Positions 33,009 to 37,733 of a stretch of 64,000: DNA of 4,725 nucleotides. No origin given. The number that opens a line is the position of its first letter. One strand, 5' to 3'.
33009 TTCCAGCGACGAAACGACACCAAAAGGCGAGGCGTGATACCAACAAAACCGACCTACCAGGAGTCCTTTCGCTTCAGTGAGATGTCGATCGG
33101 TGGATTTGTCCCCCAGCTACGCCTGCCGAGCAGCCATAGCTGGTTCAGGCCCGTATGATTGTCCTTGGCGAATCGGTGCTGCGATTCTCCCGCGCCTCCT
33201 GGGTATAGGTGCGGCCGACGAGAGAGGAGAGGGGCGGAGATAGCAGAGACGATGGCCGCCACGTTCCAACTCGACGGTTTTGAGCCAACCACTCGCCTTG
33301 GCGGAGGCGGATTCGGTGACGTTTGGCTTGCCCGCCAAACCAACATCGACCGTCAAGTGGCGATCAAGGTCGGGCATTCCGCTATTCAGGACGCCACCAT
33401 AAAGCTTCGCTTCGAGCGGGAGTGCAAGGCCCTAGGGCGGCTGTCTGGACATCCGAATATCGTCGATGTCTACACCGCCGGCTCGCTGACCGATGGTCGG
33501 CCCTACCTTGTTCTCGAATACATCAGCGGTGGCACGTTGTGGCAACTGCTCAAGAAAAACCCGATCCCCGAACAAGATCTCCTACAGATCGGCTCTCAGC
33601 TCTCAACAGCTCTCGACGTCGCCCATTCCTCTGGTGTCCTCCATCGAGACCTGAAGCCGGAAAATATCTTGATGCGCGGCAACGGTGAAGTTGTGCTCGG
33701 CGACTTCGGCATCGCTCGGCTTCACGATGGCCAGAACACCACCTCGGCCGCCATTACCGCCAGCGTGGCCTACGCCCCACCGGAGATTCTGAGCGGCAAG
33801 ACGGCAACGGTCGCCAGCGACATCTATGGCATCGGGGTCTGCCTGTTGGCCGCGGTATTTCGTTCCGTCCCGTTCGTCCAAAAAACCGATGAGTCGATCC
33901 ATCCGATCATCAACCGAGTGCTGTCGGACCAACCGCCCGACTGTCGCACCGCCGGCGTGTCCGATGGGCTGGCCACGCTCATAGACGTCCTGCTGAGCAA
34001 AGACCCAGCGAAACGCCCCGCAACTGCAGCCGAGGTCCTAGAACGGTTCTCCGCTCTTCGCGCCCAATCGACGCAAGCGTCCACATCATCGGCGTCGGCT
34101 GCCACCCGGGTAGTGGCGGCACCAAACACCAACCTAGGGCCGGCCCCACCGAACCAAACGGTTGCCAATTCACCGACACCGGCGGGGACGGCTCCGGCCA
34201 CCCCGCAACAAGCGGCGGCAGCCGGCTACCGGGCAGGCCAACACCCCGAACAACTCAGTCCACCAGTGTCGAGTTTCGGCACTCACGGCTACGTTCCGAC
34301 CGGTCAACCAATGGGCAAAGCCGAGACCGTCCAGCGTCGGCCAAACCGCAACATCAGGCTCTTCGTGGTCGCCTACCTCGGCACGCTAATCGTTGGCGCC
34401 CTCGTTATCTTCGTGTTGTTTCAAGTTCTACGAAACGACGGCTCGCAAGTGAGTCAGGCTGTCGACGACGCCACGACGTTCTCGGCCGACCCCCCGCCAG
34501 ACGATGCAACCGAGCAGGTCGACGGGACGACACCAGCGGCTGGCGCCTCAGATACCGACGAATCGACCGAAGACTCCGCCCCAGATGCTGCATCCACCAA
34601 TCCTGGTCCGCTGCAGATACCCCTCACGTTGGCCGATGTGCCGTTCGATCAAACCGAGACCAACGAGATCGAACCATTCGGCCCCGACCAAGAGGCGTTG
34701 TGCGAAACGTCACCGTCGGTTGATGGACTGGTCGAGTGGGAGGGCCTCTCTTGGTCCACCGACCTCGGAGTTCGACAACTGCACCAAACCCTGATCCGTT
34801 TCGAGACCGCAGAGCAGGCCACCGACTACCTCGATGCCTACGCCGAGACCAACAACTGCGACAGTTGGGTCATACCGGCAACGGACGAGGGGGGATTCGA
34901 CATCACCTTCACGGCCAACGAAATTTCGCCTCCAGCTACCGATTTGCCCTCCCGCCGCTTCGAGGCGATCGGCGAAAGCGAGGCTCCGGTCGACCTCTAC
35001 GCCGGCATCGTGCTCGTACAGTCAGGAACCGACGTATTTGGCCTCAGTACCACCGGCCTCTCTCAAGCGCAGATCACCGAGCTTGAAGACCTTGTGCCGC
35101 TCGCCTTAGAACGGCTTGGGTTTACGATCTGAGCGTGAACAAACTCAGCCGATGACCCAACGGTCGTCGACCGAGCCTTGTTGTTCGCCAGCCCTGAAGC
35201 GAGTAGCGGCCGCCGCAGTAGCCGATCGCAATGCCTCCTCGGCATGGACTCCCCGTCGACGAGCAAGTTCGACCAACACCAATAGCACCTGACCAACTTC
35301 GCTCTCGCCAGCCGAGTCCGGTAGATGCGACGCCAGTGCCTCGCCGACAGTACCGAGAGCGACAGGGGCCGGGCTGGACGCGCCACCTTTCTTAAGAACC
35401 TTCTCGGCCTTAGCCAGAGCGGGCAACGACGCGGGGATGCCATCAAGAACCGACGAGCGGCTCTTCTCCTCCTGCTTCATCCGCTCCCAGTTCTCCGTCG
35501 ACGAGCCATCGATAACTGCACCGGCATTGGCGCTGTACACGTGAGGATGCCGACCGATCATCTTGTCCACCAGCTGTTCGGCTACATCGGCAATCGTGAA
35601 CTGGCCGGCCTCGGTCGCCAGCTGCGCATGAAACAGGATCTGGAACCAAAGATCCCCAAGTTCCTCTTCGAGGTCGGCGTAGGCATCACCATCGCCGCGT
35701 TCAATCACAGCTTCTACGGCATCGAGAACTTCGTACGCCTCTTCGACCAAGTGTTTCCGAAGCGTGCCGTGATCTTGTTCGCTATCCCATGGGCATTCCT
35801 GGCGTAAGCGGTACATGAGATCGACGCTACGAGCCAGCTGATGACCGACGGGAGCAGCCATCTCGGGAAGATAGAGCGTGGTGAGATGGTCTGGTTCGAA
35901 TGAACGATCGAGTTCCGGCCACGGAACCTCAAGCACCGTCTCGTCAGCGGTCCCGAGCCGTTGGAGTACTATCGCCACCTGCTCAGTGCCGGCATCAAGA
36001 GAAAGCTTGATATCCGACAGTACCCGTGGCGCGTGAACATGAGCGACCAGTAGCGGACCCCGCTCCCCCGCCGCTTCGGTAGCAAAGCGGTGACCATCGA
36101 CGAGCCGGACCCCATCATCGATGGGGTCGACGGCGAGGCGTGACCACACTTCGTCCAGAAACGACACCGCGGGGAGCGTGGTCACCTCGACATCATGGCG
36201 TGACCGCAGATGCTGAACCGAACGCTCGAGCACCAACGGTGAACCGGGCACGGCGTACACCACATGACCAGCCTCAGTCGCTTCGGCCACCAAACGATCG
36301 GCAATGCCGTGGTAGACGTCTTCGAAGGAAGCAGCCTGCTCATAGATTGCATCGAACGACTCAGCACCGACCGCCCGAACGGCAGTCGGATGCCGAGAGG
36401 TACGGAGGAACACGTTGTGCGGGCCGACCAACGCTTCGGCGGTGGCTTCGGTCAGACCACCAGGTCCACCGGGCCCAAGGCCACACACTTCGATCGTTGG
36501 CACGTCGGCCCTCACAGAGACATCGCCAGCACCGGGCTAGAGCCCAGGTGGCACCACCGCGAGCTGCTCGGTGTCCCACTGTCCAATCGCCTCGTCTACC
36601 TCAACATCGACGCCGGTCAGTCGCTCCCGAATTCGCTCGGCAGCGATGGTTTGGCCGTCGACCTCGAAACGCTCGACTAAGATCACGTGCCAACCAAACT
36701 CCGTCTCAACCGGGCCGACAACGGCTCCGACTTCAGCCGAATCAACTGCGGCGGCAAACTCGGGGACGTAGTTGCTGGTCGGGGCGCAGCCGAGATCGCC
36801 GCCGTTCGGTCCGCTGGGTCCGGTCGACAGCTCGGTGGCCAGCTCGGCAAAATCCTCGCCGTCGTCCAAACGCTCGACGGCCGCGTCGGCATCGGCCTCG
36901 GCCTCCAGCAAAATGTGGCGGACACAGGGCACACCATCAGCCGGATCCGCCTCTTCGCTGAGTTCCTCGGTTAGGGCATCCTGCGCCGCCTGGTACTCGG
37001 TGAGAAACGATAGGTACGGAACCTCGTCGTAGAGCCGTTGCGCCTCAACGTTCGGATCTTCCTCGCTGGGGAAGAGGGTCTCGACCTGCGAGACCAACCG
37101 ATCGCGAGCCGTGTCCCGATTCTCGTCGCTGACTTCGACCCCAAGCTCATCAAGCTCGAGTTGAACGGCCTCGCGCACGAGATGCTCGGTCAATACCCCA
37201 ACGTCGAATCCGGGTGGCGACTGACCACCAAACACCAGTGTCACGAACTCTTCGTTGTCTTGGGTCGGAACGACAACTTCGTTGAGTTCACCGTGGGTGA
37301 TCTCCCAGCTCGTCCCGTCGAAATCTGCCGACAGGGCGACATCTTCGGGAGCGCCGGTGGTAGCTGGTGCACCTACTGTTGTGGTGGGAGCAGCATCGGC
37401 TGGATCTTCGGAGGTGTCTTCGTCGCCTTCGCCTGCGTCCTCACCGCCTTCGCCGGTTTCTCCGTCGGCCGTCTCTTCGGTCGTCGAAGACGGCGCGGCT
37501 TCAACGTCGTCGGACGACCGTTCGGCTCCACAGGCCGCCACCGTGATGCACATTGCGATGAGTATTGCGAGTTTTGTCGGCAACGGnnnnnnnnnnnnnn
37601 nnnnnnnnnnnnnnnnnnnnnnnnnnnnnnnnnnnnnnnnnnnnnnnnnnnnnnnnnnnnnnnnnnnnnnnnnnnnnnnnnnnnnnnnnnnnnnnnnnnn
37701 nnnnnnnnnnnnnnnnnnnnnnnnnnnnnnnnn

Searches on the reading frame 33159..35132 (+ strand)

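Call 53: search_protein_families(library=pfam, proteins=[window:33159-35132:+], max_evalue=0.001)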
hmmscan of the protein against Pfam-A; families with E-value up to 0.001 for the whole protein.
window:33159-35132:+ (657 aa): 5 families
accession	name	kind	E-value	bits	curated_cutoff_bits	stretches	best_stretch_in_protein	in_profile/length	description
PF00069.31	Pkinase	-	1.9e-47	162.3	31.7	1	43-294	3-258/263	Protein kinase domain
PF07714.23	PK_Tyr_Ser-Thr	-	8.1e-32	111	23.1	1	45-288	5-250/258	Protein tyrosine and serine/threonine kinase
PF03109.22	ABC1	-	1.9e-06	27.7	22.9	1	115-188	143-216/244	ABC1 atypical kinase-like domain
PF14531.12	Kinase-like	-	8.9e-05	22.3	25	1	155-249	161-261/289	Kinase-like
PF01636.29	APH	-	0.00023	21.4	23.2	0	155-188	165-199/239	Phosphotransferase enzyme family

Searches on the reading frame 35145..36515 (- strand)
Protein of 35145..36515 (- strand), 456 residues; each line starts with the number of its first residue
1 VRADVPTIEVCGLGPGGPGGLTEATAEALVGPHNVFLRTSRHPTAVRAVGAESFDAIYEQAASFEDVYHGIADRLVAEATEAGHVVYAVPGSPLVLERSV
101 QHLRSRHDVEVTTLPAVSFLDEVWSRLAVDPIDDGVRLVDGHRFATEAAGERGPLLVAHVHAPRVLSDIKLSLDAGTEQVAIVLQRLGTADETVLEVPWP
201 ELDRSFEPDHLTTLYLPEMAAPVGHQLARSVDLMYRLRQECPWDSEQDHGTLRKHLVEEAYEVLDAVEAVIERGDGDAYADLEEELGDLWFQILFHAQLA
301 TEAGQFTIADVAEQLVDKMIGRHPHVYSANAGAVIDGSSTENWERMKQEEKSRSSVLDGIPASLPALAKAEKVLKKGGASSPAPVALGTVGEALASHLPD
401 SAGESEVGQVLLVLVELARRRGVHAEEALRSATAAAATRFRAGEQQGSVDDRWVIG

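Call 53: search_protein_families(library=pfam, proteins=[window:35145-36515:-], max_evalue=0.001)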
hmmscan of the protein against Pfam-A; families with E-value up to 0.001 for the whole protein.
window:35145-36515:- (456 aa): 2 families
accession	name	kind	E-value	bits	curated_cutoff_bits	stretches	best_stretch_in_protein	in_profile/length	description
PF03819.22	MazG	-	4.8e-25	88.1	22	1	247-326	1-73/74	MazG nucleotide pyrophosphohydrolase domain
PF00590.25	TP_methylase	-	3.2e-17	63.6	27.8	1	11-202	5-211/212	Tetrapyrrole (Corrin/Porphyrin) Methylases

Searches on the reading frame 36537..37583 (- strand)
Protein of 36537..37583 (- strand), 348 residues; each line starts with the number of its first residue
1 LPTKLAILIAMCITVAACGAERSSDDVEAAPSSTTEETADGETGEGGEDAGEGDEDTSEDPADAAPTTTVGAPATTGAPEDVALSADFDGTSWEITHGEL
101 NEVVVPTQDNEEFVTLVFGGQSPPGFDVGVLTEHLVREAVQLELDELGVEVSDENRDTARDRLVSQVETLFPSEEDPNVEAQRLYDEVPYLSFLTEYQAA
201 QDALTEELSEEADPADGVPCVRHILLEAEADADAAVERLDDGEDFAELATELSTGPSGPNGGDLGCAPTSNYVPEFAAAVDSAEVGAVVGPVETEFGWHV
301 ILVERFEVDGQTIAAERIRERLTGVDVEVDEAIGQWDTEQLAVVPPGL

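Call 53: search_protein_families(library=pfam, proteins=[window:36537-37583:-], max_evalue=0.001)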
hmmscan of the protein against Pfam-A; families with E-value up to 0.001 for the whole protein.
window:36537-37583:- (348 aa): 3 families
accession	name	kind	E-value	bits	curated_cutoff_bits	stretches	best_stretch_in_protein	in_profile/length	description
PF00639.27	Rotamase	-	1.9e-17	64.4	21.7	1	227-304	17-96/97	PPIC-type PPIASE domain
PF13616.12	Rotamase_3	-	1.2e-16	61.7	22.5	1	227-303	35-112/116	PPIC-type PPIASE domain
PF13145.12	Rotamase_2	-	5.8e-09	37.2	27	1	223-307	26-109/121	PPIC-type PPIASE domain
